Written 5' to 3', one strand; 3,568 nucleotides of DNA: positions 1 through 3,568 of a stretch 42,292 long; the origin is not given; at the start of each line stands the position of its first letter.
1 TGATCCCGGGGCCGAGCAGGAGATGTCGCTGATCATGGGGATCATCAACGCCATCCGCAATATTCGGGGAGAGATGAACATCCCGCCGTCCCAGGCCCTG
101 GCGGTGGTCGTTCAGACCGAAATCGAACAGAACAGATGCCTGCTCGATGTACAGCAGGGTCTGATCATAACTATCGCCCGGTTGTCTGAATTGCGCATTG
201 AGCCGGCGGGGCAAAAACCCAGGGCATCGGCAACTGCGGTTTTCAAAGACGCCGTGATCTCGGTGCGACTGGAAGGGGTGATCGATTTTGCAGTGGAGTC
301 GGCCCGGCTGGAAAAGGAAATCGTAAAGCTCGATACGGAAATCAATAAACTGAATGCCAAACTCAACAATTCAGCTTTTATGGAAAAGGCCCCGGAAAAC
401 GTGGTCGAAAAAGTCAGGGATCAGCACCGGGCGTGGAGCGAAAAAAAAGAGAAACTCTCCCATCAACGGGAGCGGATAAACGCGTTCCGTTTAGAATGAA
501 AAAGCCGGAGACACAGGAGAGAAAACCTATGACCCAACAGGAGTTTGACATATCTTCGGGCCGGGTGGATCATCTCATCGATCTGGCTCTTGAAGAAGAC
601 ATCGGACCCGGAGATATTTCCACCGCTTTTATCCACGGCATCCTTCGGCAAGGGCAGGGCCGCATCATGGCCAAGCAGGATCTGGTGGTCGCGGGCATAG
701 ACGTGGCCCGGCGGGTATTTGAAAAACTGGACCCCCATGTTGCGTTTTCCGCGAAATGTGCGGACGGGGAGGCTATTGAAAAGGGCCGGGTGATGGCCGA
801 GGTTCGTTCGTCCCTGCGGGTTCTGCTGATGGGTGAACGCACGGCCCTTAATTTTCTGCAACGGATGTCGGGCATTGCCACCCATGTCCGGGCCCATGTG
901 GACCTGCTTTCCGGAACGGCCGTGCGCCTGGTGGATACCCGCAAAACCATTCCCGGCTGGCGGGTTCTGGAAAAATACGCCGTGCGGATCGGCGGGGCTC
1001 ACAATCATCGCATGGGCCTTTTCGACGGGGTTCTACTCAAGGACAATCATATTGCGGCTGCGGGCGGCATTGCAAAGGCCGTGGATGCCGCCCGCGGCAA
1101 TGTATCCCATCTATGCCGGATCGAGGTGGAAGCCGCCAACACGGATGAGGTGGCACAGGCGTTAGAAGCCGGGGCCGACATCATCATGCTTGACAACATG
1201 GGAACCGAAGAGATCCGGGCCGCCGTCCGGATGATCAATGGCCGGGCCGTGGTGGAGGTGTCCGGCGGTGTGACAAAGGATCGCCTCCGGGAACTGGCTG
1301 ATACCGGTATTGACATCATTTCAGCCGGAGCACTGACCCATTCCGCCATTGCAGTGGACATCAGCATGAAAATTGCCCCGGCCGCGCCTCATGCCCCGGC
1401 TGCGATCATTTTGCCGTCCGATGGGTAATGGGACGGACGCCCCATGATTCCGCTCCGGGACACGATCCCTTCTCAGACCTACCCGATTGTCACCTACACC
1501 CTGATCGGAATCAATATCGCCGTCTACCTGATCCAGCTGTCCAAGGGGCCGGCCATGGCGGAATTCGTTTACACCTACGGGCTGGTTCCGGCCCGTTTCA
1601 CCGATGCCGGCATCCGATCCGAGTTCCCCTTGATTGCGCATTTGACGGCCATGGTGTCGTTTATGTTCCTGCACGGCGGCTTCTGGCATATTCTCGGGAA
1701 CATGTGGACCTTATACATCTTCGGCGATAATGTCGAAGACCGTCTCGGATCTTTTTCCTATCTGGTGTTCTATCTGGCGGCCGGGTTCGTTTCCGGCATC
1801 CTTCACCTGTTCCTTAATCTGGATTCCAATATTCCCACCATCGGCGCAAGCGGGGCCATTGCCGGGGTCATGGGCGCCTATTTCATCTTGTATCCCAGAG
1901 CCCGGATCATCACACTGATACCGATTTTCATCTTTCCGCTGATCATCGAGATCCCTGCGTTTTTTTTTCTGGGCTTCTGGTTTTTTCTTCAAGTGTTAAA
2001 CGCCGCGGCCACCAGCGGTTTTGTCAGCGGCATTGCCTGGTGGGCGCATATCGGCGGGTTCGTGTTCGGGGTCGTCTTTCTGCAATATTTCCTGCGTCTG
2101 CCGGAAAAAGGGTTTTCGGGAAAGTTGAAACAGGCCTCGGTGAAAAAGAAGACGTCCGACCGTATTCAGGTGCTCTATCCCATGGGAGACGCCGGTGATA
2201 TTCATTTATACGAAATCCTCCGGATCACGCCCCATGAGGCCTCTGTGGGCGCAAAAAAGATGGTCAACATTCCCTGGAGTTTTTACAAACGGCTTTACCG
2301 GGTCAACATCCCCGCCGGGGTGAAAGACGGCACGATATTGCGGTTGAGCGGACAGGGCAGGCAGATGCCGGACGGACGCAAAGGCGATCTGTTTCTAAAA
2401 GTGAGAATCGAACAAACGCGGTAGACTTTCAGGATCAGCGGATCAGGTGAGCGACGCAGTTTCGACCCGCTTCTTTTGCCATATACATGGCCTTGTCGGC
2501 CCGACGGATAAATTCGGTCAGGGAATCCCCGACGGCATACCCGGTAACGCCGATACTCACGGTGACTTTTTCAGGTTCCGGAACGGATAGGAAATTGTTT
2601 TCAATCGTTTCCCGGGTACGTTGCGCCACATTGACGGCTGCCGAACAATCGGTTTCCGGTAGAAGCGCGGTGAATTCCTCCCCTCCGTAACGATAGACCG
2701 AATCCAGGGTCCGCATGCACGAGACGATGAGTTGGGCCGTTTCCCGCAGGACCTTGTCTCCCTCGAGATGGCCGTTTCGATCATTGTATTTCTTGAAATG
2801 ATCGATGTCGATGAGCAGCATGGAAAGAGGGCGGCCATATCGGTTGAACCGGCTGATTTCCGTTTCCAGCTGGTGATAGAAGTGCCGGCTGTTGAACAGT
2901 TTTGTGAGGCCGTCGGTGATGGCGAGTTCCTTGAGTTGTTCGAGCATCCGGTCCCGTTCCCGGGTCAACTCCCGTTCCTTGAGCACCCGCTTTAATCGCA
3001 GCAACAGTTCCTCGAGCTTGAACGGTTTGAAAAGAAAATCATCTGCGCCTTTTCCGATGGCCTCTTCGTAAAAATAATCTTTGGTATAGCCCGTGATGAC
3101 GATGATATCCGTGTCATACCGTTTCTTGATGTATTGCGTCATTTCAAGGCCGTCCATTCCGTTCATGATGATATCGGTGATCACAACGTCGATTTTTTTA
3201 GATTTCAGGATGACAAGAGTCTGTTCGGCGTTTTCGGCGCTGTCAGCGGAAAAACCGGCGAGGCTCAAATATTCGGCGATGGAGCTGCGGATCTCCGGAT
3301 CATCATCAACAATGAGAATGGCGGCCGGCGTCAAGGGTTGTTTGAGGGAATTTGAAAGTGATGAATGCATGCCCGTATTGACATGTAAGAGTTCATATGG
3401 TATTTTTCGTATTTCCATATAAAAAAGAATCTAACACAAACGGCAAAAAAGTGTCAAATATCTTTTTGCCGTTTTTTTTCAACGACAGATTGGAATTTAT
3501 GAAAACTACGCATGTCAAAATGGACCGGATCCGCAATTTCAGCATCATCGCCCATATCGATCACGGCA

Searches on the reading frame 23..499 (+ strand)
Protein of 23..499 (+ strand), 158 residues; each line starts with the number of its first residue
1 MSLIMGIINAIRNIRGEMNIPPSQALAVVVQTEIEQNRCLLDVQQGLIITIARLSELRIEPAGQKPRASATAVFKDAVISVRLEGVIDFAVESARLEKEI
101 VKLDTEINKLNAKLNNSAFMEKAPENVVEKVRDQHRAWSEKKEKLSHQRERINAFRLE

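Call 58: search_protein_families(library=pfam, proteins=[window:23-499:+], max_evalue=0.001)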
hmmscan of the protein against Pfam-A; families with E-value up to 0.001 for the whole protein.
window:23-499:+ (158 aa): 2 families
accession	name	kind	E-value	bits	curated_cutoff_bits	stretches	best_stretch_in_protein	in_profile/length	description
PF10458.14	Val_tRNA-synt_C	-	3.2e-18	66.2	25.9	1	88-152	1-65/66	Valyl tRNA synthetase tRNA binding arm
PF16326.10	ABC_tran_CTD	-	0.00043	20.9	32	0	94-133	11-49/69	ABC transporter C-terminal domain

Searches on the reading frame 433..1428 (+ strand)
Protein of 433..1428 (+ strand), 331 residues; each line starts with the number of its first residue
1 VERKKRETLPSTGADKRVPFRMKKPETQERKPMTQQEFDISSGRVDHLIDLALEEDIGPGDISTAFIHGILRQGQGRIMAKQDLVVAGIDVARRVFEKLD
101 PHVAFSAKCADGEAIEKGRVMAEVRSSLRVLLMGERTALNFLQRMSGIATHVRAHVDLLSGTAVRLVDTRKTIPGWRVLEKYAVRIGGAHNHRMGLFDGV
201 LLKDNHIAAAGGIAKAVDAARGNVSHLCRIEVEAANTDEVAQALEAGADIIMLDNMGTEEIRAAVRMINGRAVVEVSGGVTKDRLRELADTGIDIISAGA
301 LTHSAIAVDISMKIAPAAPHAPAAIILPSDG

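Call 58: search_protein_families(library=pfam, proteins=[window:433-1428:+], max_evalue=0.001)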
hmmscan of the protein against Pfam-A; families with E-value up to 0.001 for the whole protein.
window:433-1428:+ (331 aa): 2 families
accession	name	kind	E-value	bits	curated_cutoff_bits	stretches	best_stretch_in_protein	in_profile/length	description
PF01729.25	QRPTase_C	-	2.5e-60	203.5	23.1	1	148-313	1-169/169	Quinolinate phosphoribosyl transferase, C-terminal domain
PF02749.22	QRPTase_N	-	6.3e-18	65.2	27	1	61-146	1-82/82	Quinolinate phosphoribosyl transferase, N-terminal domain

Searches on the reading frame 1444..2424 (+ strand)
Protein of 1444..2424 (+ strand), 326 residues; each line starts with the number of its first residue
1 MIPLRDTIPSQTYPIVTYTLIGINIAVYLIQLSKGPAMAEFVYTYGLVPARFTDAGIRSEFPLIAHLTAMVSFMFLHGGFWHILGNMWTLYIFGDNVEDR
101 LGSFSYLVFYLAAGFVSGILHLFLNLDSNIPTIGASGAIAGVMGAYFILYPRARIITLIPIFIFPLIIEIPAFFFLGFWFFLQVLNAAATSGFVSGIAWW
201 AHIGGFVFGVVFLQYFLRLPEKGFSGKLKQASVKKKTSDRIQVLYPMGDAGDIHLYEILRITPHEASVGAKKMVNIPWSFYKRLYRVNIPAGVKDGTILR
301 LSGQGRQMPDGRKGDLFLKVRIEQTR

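Call 58: search_protein_families(library=pfam, proteins=[window:1444-2424:+], max_evalue=0.001)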
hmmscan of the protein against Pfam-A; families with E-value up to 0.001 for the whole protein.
window:1444-2424:+ (326 aa): 2 families
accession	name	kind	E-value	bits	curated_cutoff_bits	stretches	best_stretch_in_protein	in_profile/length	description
PF01694.28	Rhomboid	-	5e-32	111.5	22.6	1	67-217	4-141/143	Rhomboid domain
PF01556.23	DnaJ_C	-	4.6e-09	36.9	26.6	1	259-324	5-74/152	DnaJ C terminal domain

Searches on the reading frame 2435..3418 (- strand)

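Call 58: search_protein_families(library=pfam, proteins=[window:2435-3418:-], max_evalue=0.001)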
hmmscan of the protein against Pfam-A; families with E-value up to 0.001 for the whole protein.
window:2435-3418:- (327 aa): 3 families
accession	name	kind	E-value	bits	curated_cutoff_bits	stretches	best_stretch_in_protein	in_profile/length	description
PF00990.26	GGDEF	-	2.9e-44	151.1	23.8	1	166-320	1-160/161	Diguanylate cyclase, GGDEF domain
PF00072.30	Response_reg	-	3.5e-29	101.6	30.2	1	34-142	1-110/111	Response regulator receiver domain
PF22335.1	Cas10-Cmr2_palm2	-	0.00017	22.1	27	1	237-323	51-133/133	Cas10/Cmr2, second palm domain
